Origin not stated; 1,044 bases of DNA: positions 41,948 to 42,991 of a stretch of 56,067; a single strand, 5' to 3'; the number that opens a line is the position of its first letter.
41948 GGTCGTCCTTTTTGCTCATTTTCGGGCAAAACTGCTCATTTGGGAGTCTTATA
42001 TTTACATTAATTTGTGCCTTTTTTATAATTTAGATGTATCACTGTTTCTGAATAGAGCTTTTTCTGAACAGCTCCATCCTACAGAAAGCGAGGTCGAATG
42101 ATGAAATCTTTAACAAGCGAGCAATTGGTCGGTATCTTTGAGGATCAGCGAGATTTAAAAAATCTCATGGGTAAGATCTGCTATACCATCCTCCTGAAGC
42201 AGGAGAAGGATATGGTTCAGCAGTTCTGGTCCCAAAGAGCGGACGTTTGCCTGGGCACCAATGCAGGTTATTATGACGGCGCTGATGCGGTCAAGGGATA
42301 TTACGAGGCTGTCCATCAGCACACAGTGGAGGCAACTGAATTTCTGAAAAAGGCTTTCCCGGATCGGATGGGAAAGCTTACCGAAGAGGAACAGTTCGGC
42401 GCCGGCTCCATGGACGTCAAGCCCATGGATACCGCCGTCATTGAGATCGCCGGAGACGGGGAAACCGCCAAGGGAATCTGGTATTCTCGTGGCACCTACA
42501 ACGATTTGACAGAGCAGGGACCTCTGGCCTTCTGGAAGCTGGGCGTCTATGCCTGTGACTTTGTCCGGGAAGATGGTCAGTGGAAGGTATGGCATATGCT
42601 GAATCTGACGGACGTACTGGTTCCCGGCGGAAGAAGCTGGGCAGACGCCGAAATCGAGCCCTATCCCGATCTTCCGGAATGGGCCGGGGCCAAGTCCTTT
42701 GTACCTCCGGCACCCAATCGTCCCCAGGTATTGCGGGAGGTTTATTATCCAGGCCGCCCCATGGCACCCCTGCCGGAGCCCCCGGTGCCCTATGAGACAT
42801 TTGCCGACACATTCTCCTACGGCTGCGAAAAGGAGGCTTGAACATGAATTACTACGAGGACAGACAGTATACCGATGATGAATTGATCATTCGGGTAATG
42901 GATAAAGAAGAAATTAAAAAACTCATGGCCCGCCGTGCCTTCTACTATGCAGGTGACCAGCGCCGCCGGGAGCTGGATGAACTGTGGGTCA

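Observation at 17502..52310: Thrice-repeated, order-conserved cassette of three different NTF2-like genes (A-B-C): candidate undescribed multi-component enzyme system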

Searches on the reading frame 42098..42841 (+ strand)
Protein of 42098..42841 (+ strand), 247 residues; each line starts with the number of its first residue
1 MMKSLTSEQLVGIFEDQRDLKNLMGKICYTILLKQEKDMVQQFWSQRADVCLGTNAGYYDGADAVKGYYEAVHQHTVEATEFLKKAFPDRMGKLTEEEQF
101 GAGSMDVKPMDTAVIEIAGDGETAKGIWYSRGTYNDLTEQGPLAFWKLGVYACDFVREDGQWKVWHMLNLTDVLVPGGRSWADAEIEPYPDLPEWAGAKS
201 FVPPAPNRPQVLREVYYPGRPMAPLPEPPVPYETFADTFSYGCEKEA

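Call 4: search_protein_families(library=pfam, proteins=[window:42098-42841:+], max_evalue=1)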
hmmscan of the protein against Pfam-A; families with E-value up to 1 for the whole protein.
window:42098-42841:+ (247 aa): 2 families
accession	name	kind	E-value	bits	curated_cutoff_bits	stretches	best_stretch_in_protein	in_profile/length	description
PF13577.12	SnoaL_4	-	3.8e-10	40.3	24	1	15-167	4-125/126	SnoaL-like domain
PF24629.1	STATB_N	-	0.077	13.6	27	1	6-89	44-119/139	Signal transducer and activator of transcription b N-terminal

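Call 5: search_protein_families(library=ncbifam, proteins=[window:42098-42841:+], max_evalue=1)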
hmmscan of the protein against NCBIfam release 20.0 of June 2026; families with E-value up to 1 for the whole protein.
window:42098-42841:+ (247 aa): 1 family
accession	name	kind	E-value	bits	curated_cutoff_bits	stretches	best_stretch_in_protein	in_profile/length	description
NF051431.1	Rv0361_Cterm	subfamily_domain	0.082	13.1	37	1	111-164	96-138/140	Rv0361 family membrane protein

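Call 8: find_homologous_proteins(query=window:42098-42841:+, max_evalue=0.00001)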
Query window:42098-42841:+ (247 aa): 242 proteins with E <= 0.00001 among 661 candidates; the best 120 are listed.
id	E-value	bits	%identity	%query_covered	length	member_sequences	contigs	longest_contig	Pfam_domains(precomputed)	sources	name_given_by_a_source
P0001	3.1e-166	569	97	100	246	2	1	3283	PF13577.13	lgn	-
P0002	5.2e-149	513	88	98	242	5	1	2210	PF13577.13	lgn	-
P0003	1.5e-145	501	85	99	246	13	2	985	PF13577.13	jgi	jgi:hypothetical protein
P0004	2.7e-144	497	84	100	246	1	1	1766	PF13577.13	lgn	-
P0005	3.4e-141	487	82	100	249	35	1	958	PF13577.13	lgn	-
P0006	1.3e-137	475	80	100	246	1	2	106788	PF13577.13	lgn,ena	-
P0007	9.9e-137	472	81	100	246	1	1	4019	PF13577.13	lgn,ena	-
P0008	3.1e-133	461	80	100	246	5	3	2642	PF13577.13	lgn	-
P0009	2.6e-132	458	77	100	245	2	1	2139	PF13577.13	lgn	-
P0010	2.6e-131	455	77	100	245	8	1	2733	PF13577.13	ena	-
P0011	2.7e-131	455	76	100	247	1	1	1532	PF13577.13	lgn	-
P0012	8.8e-131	453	76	100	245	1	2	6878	PF13577.13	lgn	-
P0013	7.3e-130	450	77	100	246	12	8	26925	PF13577.13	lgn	-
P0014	3.6e-129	448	75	100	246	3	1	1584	PF13577.13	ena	-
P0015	2.4e-128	445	77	100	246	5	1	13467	PF13577.13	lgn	-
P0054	3.9e-78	280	53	97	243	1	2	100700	-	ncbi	-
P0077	3.1e-72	261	47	98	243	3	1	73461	PF13577.13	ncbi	-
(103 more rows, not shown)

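Call 9: find_encoding_contigs(protein=P0054, flank=8000, max_places=3)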
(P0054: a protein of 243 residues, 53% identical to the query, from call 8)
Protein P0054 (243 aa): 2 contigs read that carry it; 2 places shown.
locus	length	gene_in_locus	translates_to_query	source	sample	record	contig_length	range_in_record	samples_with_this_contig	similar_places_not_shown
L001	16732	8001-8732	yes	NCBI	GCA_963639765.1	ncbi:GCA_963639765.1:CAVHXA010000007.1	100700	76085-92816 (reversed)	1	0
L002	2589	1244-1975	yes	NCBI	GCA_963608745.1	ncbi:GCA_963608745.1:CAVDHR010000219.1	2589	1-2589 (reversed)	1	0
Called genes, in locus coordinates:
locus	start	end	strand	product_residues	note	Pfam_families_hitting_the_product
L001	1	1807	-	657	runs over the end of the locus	PF08486:SpoIID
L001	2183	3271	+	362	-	PF01118:Semialdhyde_dh, PF02774:Semialdhyde_dhC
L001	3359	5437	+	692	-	PF07833:Cu_amine_oxidN1, PF09826:Beta_propel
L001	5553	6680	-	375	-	PF20456:DUF6709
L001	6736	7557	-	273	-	PF00037:Fer4 (faint), PF13484:Fer4_16 (faint), PF14697:Fer4_21 (weak), PF00881:Nitroreductase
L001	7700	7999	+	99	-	-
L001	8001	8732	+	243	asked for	-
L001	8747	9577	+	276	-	-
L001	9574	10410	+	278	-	-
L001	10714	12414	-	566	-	PF00682:HMGL-like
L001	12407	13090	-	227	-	PF02348:CTP_transf_3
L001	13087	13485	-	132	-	PF05523:FdtA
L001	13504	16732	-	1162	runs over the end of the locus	PF00535:Glycos_transf_2, PF10111:Glyco_tranf_2_2 (weak), PF13641:Glyco_tranf_2_3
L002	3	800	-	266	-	?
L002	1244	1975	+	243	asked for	-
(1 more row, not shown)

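Call 10: find_encoding_contigs(protein=P0077, flank=8000, max_places=3)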
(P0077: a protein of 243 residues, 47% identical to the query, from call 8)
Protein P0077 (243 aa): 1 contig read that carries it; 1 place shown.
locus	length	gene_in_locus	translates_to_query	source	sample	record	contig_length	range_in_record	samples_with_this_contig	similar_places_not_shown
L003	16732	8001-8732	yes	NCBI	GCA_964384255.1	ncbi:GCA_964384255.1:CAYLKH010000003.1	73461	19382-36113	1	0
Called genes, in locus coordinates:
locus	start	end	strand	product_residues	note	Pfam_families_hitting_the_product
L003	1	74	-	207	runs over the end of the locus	-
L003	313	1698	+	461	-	PF00395:SLH, PF01650:Peptidase_C13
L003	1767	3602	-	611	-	-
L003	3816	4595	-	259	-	-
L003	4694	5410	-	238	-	PF13577:SnoaL_4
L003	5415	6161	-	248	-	PF01048:PNP_UDP_1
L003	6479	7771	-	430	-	PF13336:AcetylCoA_hyd_C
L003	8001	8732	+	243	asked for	PF13577:SnoaL_4 (weak)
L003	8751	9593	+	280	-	PF13577:SnoaL_4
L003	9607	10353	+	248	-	-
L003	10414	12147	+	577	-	-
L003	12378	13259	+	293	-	PF00756:Esterase (faint), PF00326:Peptidase_S9, PF02230:Abhydrolase_2 (weak)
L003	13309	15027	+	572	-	PF09992:NAGPA, PF00395:SLH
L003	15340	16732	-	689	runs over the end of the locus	-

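Call 12: find_related_loci(query=A1, collection=genome_contigs, flank=8000)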
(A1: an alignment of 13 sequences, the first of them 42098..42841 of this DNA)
Query A1 (247 aa) in genome_contigs; peptide patterns used: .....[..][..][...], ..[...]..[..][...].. (x = any residue, [..] = any of these).
247 stretches matched a pattern; 217 encode a relative of the query (tblastn E <= 1e-3); the best 80 are kept; 79 distinct loci.
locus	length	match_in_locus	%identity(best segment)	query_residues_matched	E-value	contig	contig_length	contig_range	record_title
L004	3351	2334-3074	81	1-247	2e-145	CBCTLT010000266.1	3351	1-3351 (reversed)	MAG TPA_asm: uncultured Oscillospiraceae bacterium isolate SRR20550331_binner13_Refined_42 genome assembly, contig: ERZ2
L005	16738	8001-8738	75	2-247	2e-127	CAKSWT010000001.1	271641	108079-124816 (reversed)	MAG: uncultured Oscillospiraceae bacterium isolate REFINED_METABAT215_TOP10_CONTIGS_1500_ASSEMBLY_K77_MERGED__Hadza_PheC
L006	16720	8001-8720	74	4-243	2e-124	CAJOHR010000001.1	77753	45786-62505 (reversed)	uncultured Oscillospiraceae bacterium isolate Red_deer_4_mag_125 genome assembly, contig: scaffold_540, whole genome sho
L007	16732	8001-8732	53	3-247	3e-82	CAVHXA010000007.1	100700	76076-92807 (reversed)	Oscillospiraceae bacterium isolate H07634-L1_cleanbin_000001 genome assembly, contig: Spades_H07634-L1_contig_122, whole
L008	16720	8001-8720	51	3-243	2e-78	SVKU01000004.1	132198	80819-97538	MAG: Oscillospiraceae bacterium isolate SIG469 NODE_664_length_132198_cov_2.128181, whole genome shotgun sequence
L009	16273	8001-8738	74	2-247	1e-124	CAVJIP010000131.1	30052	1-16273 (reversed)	Bacteroidaceae bacterium isolate G02653-L1_cleanbin_000038 genome assembly, contig: Spades_G02653-L1_contig_1075, whole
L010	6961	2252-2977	48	5-247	2e-77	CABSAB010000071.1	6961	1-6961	MAG TPA_asm: uncultured Clostridiales bacterium isolate MGYG-HGUT-02071 genome assembly, contig: GUT_GENOME125826_71, wh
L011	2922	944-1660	50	3-242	2e-77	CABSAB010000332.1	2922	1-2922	MAG TPA_asm: uncultured Clostridiales bacterium isolate MGYG-HGUT-02071 genome assembly, contig: GUT_GENOME125826_332, w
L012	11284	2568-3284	49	3-242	5e-76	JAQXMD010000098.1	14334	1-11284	MAG: Oscillospiraceae bacterium isolate SUG1319 k141_7541635, whole genome shotgun sequence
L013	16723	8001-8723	49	6-247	2e-75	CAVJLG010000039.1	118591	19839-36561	Barnesiella intestinihominis isolate H07681-L1_cleanbin_000011 genome assembly, contig: Spades_H07681-L1_contig_53, whol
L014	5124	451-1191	49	1-247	4e-75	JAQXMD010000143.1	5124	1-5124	MAG: Oscillospiraceae bacterium isolate SUG1319 k141_6958722, whole genome shotgun sequence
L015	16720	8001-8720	47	3-243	4e-75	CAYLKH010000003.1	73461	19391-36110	MAG TPA_asm: uncultured Oscillospiraceae bacterium isolate SRP225648_co1_79 genome assembly, contig: NODE_509_length_734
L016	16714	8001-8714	50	5-243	4e-75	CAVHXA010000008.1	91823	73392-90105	Oscillospiraceae bacterium isolate H07634-L1_cleanbin_000001 genome assembly, contig: Spades_H07634-L1_contig_151, whole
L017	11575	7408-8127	47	2-242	1e-74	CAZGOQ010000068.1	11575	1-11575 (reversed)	MAG TPA_asm: uncultured Oscillospiraceae bacterium isolate SRP222994_co1_141 genome assembly, contig: NODE_11796_length_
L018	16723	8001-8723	49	1-242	1e-74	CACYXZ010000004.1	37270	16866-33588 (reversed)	MAG: Ruminococcaceae bacterium isolate RUG12379 genome assembly, contig: RUG12379_asm_4, whole genome shotgun sequence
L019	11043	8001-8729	48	4-247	2e-74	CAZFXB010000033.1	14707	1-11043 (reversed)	MAG TPA_asm: uncultured Oscillospiraceae bacterium isolate SRP350583_co2_259 genome assembly, contig: NODE_6005_length_1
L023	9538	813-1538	46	4-246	5e-74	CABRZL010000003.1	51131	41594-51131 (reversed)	MAG TPA_asm: uncultured Clostridiales bacterium isolate MGYG-HGUT-02067 genome assembly, contig: GUT_GENOME125765_3, who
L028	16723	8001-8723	50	6-247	4e-73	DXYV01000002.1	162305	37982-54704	MAG TPA_asm: Clostridiales bacterium isolate HRGM_Genome_3993 HRGM_Genome_3993_2, whole genome shotgun sequence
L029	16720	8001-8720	46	2-242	4e-73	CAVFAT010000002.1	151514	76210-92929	Bacteroidaceae bacterium isolate G02651-L1_cleanbin_000029 genome assembly, contig: Spades_G02651-L1_contig_27, whole ge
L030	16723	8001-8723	47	6-247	2e-72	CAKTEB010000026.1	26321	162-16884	MAG: uncultured Oscillospiraceae bacterium isolate REFINED_METABAT215_TOP10_CONTIGS_1500_ASSEMBLY_K77_MERGED__Hadza_PheC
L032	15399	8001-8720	46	2-242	7e-72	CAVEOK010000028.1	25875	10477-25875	Oscillospiraceae bacterium isolate H07675-L1_cleanbin_000004 genome assembly, contig: Spades_H07675-L1_contig_1515, whol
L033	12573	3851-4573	46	1-242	4e-72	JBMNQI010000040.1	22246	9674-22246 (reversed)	MAG: Oscillospiraceae bacterium isolate SBF912SR1HQ0028 scaffold_7272_c1, whole genome shotgun sequence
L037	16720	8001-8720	47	2-242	9e-72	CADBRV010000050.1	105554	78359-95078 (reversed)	MAG: uncultured Lachnospiraceae bacterium isolate RUG14243 genome assembly, contig: RUG14243_asm_50, whole genome shotgu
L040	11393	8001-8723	49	1-242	3e-71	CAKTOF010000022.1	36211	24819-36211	MAG: uncultured Oscillospiraceae bacterium isolate REFINED_METABAT215_TOP10_CONTIGS_1500_ASSEMBLY_K77_MERGED__Nepal_MoBi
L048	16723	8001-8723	45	1-242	4e-71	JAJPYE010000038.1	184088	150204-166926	MAG: Oscillospiraceae bacterium isolate AH.5_2 NODE_6_length_184088_cov_15.403846, whole genome shotgun sequence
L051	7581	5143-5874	46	2-245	1e-70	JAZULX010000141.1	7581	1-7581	MAG: Oscillospiraceae bacterium isolate T1900044899_TS20190365.MAGScoT_cleanbin_000046 SGB_3294_k141_1724389, whole geno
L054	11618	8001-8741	45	1-246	1e-69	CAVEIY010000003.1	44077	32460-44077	Flexilinea sp. isolate G02651-L1_cleanbin_000059 genome assembly, contig: Spades_G02651-L1_contig_484, whole genome shot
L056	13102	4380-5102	48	6-247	2e-69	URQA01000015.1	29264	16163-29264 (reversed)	uncultured Clostridiales bacterium isolate UMGS1232 genome assembly, contig: NODE_831_length_29264_cov_6.660413, whole g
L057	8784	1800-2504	48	6-241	2e-69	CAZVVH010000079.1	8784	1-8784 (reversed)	MAG TPA_asm: uncultured Oscillospiraceae bacterium isolate SRP222994_co1_165 genome assembly, contig: NODE_16712_length_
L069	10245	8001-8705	48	6-242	1e-67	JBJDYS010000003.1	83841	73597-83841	MAG: Oscillospiraceae bacterium isolate PUUB43_bin.037 NODE_103_length_83841_cov_76.804776, whole genome shotgun sequenc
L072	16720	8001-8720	46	1-242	2e-67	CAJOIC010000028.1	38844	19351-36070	uncultured Oscillospiraceae bacterium isolate Red_deer_4_mag_178 genome assembly, contig: scaffold_5002, whole genome sh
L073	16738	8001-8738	43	1-247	1e-67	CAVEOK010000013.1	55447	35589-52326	Oscillospiraceae bacterium isolate H07675-L1_cleanbin_000004 genome assembly, contig: Spades_H07675-L1_contig_400, whole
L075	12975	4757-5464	47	6-242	7e-67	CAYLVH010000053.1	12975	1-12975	MAG TPA_asm: uncultured Oscillospiraceae bacterium isolate SRP141132_co7_370 genome assembly, contig: NODE_4145_length_1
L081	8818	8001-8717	43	1-241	5e-66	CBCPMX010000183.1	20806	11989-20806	MAG: uncultured Oscillospiraceae bacterium isolate metabat2_coassembly.36_MAGs genome assembly, contig: k87_1837764, who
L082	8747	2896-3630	44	1-245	3e-66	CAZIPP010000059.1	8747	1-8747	MAG TPA_asm: uncultured Oscillospiraceae bacterium isolate SRP315200_co1_639 genome assembly, contig: NODE_18657_length_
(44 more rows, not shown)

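Call 18: search_protein_families(library=pfam, proteins=[L082:5382-7220:+, L048:7013-7978:+, L013:6720-7784:+, L069:5630-7969:+, L012:4905-6644:+, L033:9222-10130:+, L051:1522-3120:-, L019:4647-5936:+, L029:10537-11871:+, L037:4291-6282:+], max_evalue=0.001)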
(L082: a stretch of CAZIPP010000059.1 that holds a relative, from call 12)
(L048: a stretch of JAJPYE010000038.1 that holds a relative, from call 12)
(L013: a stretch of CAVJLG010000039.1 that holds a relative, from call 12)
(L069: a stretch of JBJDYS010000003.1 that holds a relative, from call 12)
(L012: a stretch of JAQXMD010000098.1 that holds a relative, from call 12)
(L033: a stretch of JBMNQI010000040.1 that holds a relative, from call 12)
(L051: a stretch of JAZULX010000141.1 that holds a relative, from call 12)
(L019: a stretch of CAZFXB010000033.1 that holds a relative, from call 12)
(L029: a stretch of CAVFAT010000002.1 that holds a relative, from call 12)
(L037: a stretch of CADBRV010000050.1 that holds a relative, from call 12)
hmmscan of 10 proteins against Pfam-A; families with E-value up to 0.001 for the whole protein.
L082:5382-7220:+ (612 aa): 1 family
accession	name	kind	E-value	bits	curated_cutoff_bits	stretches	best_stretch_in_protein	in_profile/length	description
PF13416.11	SBP_bac_8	-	2.1e-08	34.7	27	1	147-453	5-249/279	Bacterial extracellular solute-binding protein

L048:7013-7978:+ (321 aa): 5 families
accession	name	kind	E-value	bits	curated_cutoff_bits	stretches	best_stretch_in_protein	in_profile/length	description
PF00005.33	ABC_tran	-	7.5e-33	114.5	25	1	26-177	2-136/137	ABC transporter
PF08352.17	oligo_HPY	-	4.6e-18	65.8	27.1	1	229-294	1-65/65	Oligopeptide/dipeptide transporter, C-terminal region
PF13304.12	AAA_21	-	2e-05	25.3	27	0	165-213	255-303/304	AAA domain, putative AbiEii toxin, Type IV TA system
PF02463.25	SMC_N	-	3.2e-05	23.9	40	1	36-224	25-212/220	RecF/RecN/SMC N terminal domain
PF13401.12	AAA_22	-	0.0001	23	27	0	36-206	6-121/130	AAA domain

L013:6720-7784:+ (354 aa): 2 families
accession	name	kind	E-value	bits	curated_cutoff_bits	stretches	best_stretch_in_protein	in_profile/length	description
PF03466.25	LysR_substrate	-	3e-26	92.6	28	1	147-341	20-207/209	LysR substrate binding domain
PF00126.33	HTH_1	-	2.5e-20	72.6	26.6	1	51-110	1-60/60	Bacterial regulatory helix-turn-helix protein, lysR family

L069:5630-7969:+ (779 aa): 13 families
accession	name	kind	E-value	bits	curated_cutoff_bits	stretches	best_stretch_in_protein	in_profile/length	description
PF00724.26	Oxidored_FMN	-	6.7e-66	223.3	27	1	138-470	2-340/342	NADH:flavin oxidoreductase / NADH oxidase family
PF07992.20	Pyr_redox_2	-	1.2e-26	94.3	26.1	1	517-742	2-246/291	Pyridine nucleotide-disulphide oxidoreductase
PF00070.33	Pyr_redox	-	2e-14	54.3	22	1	639-706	1-67/82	Pyridine nucleotide-disulphide oxidoreductase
PF01266.30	DAO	-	4.2e-11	43.4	27.9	1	640-673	2-35/353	FAD dependent oxidoreductase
PF13450.12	NAD_binding_8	-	6.3e-10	39.6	21.9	0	520-572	1-55/68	NAD(P)-binding Rossmann-like domain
PF00890.30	FAD_binding_2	-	1.6e-09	37.9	20.4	1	518-561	2-46/414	FAD binding domain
PF13738.12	Pyr_redox_3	-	5e-09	36.3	30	1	596-673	121-200/305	Pyridine nucleotide-disulphide oxidoreductase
PF12831.13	FAD_oxidored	-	8.9e-08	32.3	27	1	518-551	2-35/416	FAD dependent oxidoreductase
PF03486.20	HI0933_like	-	1.4e-07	31.6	50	1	517-551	2-36/244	HI0933-like protein Rossmann domain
PF01134.28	GIDA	-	2.2e-07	30.7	22.1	0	518-550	2-35/391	Glucose inhibited division protein A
PF01494.25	FAD_binding_3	-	0.00028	20.7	22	0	517-549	3-35/349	FAD binding domain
PF01262.27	AlaDh_PNT_C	-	0.00056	19.8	23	0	516-548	29-61/214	Alanine dehydrogenase/PNT, C-terminal domain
PF05834.18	Lycopene_cycl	-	0.00081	19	23.4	0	518-562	2-45/380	Lycopene cyclase protein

L012:4905-6644:+ (579 aa): 2 families
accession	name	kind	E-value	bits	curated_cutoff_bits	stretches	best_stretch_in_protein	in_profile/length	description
PF00890.30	FAD_binding_2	-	3.5e-27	96.1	20.4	1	23-555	1-408/414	FAD binding domain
PF01266.30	DAO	-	9.3e-07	29.1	27.9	0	223-285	151-208/353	FAD dependent oxidoreductase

L033:9222-10130:+ (302 aa): 2 families
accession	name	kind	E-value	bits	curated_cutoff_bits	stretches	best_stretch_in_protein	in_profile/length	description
PF00528.27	BPD_transp_1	-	1.4e-24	87.3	26.4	1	119-302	1-183/184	Binding-protein-dependent transport system inner membrane component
PF12911.12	OppC_N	-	3.2e-18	65.8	23.9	1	26-78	1-53/53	N-terminal TM domain of oligopeptide transport permease C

L051:1522-3120:- (532 aa): 2 families
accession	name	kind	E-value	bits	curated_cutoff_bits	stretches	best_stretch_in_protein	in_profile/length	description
PF13556.12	HTH_30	-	3e-18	65.8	27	1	448-505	1-58/59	PucR C-terminal helix-turn-helix domain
PF17853.6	GGDEF_2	-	7.4e-09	36.3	24.5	1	277-391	4-112/116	GGDEF-like domain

L019:4647-5936:+ (429 aa): 2 families
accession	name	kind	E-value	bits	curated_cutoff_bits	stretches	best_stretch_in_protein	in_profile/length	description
PF12833.13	HTH_18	-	1e-16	61.4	33.6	1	350-425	2-78/80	Helix-turn-helix domain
PF00165.29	HTH_AraC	-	8.1e-08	32.7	26.6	0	341-377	6-42/42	Bacterial regulatory helix-turn-helix proteins, AraC family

L029:10537-11871:+ (444 aa): 1 family
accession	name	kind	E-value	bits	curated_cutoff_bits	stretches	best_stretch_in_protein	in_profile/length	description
PF02447.22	GntP_permease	-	3.3e-09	36.4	22.5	1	10-353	4-354/440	GntP family permease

L037:4291-6282:+ (663 aa): 1 family
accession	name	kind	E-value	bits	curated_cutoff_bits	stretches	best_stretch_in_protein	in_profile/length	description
PF03030.21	H_PPase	-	5.3e-284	944.3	29.7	1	13-652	1-645/645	Inorganic H+ pyrophosphatase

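Call 19: search_solved_structures(query=A1, max_evalue=10, show_alignments=2)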
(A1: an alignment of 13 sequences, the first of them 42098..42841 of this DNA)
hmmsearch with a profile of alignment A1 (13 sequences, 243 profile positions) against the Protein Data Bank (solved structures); distinct sequences matched with E-value up to 10: 8.
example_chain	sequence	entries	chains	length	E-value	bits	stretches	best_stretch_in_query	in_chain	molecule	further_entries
8abu_A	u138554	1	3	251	3.3e-07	33.1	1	114-188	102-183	SnoaL-like domain-containing protein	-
8abt_A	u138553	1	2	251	3.4e-07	33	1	114-188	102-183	SnoaL-like domain-containing protein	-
8abv_A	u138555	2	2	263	3.9e-07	32.8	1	114-195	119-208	SnoaL-like domain-containing protein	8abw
3w6x_A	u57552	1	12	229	0.41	13.1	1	143-174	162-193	MPR1 protein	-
3w6s_A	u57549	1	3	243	0.48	12.9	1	143-174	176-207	MPR1 protein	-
3w91_A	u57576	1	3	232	0.52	12.8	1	143-174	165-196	MPR1 protein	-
3u24_A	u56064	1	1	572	0.64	12.5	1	167-239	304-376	putative Lipoprotein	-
9nx3_A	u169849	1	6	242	0.74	12.3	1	108-185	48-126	Capsid decoration protein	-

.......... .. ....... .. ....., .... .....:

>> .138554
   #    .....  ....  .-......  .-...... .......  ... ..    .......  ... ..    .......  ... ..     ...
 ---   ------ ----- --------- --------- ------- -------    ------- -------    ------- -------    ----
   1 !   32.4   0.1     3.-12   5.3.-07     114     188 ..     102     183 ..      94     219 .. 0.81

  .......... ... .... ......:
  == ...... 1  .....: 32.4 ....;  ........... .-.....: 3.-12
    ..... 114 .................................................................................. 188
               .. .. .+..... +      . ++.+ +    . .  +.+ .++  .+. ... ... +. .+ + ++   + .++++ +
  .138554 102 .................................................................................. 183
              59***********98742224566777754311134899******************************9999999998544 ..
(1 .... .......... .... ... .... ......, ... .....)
